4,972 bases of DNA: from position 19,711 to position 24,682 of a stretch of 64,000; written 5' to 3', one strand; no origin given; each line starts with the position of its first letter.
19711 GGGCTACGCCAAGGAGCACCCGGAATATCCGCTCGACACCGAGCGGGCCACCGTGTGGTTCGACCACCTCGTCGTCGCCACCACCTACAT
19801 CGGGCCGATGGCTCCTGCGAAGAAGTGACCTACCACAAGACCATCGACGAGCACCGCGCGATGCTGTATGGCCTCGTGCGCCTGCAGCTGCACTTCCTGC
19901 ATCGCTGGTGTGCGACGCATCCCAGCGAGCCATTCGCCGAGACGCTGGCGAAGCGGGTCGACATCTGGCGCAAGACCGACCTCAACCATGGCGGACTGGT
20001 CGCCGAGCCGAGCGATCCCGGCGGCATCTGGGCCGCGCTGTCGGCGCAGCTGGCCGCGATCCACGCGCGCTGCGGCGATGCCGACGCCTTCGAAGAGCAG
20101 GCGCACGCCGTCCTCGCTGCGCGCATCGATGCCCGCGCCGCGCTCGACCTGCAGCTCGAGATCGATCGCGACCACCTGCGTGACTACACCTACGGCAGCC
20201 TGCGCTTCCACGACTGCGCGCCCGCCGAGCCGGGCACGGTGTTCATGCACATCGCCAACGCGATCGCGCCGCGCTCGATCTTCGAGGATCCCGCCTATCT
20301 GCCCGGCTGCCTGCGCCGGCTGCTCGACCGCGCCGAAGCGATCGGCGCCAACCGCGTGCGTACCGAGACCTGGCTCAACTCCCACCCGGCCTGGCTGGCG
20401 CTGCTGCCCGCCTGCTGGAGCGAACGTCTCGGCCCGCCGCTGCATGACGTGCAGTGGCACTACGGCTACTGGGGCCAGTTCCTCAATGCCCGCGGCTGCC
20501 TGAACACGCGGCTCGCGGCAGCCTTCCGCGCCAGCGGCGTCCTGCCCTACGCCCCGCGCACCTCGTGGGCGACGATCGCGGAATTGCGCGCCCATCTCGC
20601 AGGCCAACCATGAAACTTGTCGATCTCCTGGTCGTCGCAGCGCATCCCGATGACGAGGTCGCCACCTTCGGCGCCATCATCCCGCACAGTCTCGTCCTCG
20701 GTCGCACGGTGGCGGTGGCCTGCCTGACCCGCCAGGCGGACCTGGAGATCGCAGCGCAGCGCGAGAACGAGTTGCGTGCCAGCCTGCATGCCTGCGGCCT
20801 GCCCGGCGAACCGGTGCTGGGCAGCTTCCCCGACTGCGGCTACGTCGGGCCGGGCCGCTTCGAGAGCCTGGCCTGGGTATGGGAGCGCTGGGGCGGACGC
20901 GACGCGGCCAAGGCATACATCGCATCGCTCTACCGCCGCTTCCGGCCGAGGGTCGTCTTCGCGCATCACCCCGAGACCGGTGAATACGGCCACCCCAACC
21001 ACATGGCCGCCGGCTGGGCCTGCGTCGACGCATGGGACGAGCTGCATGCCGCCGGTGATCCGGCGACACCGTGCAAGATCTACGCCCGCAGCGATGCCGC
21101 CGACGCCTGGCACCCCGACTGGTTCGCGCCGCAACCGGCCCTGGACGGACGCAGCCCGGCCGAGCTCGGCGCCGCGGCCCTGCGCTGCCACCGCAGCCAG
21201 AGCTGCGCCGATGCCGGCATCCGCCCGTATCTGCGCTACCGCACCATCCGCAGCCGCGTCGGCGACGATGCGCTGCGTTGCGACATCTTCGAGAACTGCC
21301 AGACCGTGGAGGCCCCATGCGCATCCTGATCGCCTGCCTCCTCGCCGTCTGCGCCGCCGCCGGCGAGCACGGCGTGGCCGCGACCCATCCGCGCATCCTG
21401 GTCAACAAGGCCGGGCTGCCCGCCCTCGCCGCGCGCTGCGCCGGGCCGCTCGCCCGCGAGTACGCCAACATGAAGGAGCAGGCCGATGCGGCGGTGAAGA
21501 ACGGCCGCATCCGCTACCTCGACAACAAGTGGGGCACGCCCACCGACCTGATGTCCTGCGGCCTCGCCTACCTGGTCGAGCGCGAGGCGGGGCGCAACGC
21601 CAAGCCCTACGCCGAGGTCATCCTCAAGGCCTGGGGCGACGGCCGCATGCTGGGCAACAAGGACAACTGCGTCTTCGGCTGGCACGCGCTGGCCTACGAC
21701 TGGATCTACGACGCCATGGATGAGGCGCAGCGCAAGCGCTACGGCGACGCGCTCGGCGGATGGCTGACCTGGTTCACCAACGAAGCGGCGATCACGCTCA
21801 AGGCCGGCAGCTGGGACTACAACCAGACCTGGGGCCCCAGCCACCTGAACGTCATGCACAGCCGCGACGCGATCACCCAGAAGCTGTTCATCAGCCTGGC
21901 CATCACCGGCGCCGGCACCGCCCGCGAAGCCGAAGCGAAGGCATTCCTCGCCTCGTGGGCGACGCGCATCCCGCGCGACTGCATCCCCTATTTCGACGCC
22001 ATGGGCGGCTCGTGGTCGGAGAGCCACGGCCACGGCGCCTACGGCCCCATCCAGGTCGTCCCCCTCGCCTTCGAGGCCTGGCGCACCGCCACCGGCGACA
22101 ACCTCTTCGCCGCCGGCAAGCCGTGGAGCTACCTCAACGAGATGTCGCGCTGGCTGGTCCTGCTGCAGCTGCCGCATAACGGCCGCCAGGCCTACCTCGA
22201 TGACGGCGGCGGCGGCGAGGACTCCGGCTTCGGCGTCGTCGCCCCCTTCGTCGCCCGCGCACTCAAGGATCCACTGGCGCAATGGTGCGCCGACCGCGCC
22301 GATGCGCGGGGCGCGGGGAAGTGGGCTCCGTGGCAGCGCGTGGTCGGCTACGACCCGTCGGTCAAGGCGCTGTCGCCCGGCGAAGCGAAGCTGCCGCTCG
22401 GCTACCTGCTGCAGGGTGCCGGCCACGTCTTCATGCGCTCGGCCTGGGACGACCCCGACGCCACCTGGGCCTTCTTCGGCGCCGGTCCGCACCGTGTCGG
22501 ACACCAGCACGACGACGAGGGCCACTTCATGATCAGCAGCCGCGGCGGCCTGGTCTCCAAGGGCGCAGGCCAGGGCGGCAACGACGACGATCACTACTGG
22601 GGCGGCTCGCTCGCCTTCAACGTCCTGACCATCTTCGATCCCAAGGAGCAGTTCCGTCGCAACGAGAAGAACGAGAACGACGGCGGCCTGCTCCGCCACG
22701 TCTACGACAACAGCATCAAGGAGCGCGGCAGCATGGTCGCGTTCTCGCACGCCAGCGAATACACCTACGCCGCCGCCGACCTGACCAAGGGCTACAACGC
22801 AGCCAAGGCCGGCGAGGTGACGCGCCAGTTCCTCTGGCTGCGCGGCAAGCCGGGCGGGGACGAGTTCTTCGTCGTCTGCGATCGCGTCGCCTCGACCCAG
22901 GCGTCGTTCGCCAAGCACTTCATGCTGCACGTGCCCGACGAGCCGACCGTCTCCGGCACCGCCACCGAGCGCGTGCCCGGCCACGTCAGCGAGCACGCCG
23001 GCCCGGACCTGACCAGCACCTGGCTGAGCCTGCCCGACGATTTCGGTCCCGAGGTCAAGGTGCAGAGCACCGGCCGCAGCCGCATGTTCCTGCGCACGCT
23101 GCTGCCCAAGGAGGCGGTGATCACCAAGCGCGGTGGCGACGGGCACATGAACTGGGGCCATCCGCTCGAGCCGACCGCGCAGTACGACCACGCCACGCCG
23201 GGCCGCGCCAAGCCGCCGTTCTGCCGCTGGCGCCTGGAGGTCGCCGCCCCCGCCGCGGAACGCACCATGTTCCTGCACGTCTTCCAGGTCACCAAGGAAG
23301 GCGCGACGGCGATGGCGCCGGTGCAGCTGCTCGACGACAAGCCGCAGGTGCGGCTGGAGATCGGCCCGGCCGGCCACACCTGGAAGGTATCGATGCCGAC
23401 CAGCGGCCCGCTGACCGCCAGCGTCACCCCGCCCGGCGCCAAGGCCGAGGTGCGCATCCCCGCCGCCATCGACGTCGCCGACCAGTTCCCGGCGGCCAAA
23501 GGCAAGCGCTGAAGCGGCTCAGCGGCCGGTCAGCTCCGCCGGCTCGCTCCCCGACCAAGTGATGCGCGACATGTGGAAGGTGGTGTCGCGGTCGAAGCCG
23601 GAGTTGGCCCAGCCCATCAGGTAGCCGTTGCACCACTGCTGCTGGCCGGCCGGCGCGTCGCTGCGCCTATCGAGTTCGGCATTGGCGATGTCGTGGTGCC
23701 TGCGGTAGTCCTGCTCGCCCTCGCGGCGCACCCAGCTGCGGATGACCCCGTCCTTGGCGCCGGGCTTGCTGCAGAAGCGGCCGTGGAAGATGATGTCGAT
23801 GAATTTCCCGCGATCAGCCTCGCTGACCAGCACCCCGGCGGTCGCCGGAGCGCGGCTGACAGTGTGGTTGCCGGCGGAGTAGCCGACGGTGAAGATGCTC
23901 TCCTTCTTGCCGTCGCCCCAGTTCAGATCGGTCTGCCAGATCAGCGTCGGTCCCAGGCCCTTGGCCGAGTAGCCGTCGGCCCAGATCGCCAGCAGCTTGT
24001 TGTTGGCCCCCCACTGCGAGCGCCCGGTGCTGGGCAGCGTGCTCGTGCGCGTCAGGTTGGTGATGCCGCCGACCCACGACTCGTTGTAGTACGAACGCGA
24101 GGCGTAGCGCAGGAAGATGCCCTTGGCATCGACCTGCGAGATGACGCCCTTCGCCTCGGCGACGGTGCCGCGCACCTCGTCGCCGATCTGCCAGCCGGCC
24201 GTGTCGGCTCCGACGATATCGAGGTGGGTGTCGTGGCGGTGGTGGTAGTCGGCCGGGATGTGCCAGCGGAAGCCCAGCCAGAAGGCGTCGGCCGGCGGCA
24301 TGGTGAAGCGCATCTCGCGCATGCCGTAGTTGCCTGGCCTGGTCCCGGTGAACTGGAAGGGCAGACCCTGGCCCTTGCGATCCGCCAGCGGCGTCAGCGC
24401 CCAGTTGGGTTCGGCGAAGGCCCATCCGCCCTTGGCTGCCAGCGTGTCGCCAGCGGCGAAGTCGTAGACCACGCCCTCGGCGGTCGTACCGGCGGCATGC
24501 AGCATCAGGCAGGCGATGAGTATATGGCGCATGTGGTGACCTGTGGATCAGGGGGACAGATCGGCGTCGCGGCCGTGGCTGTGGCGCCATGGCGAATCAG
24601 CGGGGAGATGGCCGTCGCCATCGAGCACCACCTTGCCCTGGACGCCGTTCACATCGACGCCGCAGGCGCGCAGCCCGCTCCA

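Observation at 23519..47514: A 24-kb, 16-gene unidirectional train mixes known CAZymes with many unassigned secreted proteins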

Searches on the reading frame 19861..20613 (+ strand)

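Call 12: search_protein_families(library=pfam, proteins=[window:19868-20503:+], max_evalue=0.01)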
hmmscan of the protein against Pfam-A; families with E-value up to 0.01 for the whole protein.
window:19868-20503:+ (211 aa): 0 families

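Call 49: search_protein_families(library=pfam, proteins=[window:19861-20613:+], max_evalue=5)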
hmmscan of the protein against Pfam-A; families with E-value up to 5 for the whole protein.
window:19861-20613:+ (250 aa): 1 family
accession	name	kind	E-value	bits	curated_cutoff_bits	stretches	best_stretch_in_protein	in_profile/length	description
PF15887.11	Peptidase_Mx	-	0.26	11.2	27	1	10-41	141-172/236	Putative zinc-binding metallo-peptidase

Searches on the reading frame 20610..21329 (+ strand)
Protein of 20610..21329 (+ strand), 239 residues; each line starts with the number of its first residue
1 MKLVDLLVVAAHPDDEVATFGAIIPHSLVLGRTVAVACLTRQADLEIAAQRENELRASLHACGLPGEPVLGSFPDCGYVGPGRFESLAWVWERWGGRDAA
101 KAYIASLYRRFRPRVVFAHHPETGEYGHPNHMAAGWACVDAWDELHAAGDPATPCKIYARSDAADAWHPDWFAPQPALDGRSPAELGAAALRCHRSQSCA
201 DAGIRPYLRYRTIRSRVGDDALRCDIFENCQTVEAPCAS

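Call 49: search_protein_families(library=pfam, proteins=[window:20610-21329:+], max_evalue=5)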
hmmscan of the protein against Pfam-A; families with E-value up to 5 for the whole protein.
window:20610-21329:+ (239 aa): 1 family
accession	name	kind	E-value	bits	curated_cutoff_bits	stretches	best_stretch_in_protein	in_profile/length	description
PF02585.22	PIG-L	-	1.9e-17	64.4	28.2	1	7-141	1-128/129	GlcNAc-PI de-N-acetylase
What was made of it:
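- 20610..21329 (+): PIG-L (LmbE/CE14-type) de-N-acetylase, 239 aa. Pfam PIG-L 1.9e-17 (call 49).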

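Call 72: search_protein_families(library=ncbifam, proteins=[window:20610-21329:+], max_evalue=0.00001)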
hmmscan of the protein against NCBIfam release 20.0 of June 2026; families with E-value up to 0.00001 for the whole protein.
window:20610-21329:+ (239 aa): 4 families
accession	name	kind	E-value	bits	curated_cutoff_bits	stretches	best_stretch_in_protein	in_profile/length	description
TIGR03445.1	mycothiol_MshB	equivalog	2.1e-10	40.9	224.35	1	36-161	46-174/284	N-acetyl-1-D-myo-inositol-2-amino-2-deoxy-alpha-D-glucopyranoside deacetylase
TIGR04000.1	thiol_BshB2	equivalog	1.1e-07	31.8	195.25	0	101-198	95-185/217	bacillithiol biosynthesis deacetylase BshB2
TIGR04001.1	thiol_BshB1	equivalog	1.4e-07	31.4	182.5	1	4-141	2-121/226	bacillithiol biosynthesis deacetylase BshB1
TIGR03446.1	mycothiol_Mca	equivalog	2e-07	30.9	277.15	0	99-152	108-157/283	mycothiol conjugate amidase Mca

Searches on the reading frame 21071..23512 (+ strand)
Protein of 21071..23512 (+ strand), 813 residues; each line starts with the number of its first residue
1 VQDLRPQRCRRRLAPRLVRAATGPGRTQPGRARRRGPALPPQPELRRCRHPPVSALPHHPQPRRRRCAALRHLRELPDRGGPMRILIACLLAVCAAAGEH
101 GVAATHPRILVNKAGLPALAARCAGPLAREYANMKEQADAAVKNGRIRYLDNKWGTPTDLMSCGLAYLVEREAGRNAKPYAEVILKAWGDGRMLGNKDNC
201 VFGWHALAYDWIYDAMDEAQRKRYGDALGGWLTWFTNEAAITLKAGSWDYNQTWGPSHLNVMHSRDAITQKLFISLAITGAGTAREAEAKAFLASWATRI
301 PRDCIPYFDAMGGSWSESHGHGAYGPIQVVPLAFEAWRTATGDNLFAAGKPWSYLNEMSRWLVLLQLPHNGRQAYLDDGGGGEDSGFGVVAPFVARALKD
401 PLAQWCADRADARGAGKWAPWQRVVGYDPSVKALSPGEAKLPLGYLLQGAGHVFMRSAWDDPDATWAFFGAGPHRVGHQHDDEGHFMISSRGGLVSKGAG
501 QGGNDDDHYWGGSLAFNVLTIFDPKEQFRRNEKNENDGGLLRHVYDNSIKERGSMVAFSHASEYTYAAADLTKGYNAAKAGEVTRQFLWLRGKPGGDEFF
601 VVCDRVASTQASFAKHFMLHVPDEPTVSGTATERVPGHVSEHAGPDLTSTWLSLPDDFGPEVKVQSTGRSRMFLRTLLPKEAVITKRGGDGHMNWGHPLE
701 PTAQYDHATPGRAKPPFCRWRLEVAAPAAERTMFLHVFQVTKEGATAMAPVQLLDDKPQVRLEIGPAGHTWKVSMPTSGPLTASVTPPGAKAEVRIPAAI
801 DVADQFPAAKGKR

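Call 12: search_protein_families(library=pfam, proteins=[window:21071-23512:+], max_evalue=0.01)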
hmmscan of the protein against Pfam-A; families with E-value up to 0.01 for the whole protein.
window:21071-23512:+ (813 aa): 1 family
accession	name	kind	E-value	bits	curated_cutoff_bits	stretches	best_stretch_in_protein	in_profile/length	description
PF07940.18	Hepar_II_III_C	-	5e-06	26.6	24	1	452-635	14-180/237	Heparinase II/III-like, C-terminal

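Call 49: search_protein_families(library=pfam, proteins=[window:21317-23512:+], max_evalue=5)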
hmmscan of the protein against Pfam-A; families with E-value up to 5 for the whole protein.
window:21317-23512:+ (731 aa): 1 family
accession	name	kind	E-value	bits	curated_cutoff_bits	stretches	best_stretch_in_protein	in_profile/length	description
PF07940.18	Hepar_II_III_C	-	4.1e-06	26.9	24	1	370-553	14-180/237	Heparinase II/III-like, C-terminal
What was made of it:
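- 21317..23512 (+): d1: secreted heparinase II/III-like protein, 731 aa. Convergent with the train, stop codons 6 nt apart. Pfam Hepar_II_III_C 4.1e-6 (call 49).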

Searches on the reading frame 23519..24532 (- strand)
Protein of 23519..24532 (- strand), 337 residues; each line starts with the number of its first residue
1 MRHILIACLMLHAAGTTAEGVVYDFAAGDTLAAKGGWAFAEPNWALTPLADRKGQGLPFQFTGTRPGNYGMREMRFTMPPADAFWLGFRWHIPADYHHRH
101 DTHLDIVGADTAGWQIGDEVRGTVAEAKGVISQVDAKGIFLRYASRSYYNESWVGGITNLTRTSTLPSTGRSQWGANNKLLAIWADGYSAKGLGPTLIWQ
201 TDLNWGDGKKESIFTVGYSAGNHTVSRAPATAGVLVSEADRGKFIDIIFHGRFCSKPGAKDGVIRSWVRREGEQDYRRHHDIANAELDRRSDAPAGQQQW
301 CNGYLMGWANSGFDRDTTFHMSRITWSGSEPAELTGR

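Call 8: search_protein_families(library=pfam, proteins=[window:23519-24532:-], max_evalue=0.01)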
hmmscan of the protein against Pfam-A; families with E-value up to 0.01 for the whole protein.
window:23519-24532:- (337 aa): 0 families

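Call 26: search_protein_families(library=ncbifam, proteins=[window:23519-24532:-], max_evalue=0.01)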
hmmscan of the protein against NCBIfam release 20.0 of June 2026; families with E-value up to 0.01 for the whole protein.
window:23519-24532:- (337 aa): 0 families

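Call 49: search_protein_families(library=pfam, proteins=[window:23519-24532:-], max_evalue=5)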
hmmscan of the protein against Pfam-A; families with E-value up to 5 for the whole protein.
window:23519-24532:- (337 aa): 0 families
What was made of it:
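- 23519..24532 (-): g16: secreted 337-aa protein, distant paralogue of g10 (jelly-roll). Last gene of the train. No Pfam hit (calls 8, 49).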
